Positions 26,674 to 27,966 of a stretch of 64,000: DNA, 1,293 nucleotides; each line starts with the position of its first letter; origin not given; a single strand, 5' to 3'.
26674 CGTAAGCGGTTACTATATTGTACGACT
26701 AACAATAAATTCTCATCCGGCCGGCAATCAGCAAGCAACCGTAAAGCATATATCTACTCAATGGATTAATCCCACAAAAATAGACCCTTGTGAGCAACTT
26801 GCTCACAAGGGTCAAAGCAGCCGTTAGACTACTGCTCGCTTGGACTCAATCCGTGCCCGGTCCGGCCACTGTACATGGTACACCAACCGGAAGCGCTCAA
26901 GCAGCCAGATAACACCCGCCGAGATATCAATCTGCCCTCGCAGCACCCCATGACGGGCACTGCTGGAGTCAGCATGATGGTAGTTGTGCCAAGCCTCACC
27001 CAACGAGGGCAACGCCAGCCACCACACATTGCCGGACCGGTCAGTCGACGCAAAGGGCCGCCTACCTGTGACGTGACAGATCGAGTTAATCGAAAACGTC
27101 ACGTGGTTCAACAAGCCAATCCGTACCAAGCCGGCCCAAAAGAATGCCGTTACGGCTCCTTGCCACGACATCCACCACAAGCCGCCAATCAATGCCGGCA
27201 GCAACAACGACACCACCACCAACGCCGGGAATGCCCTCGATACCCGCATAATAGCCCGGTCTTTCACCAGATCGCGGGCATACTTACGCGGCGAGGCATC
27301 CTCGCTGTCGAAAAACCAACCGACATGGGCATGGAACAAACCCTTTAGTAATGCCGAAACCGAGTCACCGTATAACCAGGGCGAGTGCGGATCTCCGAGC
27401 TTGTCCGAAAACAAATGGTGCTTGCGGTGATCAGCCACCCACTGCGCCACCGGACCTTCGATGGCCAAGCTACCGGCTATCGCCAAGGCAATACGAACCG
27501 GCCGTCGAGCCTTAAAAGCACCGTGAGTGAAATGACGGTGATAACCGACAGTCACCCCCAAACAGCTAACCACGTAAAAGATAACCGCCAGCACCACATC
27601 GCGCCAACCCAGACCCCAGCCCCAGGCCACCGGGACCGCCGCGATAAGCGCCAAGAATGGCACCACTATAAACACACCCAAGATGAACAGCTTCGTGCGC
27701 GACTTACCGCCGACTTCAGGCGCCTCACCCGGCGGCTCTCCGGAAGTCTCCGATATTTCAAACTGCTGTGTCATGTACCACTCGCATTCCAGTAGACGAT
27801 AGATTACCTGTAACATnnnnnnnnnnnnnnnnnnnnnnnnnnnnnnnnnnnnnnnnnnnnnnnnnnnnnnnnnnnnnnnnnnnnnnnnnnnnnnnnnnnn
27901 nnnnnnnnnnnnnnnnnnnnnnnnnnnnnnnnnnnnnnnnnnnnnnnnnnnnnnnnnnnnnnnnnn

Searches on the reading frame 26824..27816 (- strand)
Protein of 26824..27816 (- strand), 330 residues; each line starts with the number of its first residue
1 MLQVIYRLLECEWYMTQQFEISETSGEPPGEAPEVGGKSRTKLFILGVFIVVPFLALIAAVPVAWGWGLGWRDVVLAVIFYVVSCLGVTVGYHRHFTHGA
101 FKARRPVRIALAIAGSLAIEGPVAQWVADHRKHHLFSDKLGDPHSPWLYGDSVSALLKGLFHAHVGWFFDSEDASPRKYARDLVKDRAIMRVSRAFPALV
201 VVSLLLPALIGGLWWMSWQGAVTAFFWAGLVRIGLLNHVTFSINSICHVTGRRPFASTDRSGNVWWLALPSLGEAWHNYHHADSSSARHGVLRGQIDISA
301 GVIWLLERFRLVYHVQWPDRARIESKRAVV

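Call 9: search_protein_families(library=pfam, proteins=[window:26824-27816:-], max_evalue=0.001)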
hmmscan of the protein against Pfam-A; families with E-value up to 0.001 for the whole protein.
window:26824-27816:- (330 aa): 1 family
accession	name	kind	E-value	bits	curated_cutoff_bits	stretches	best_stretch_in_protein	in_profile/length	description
PF00487.30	FA_desaturase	-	1.9e-16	61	29.7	1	71-282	3-222/253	Fatty acid desaturase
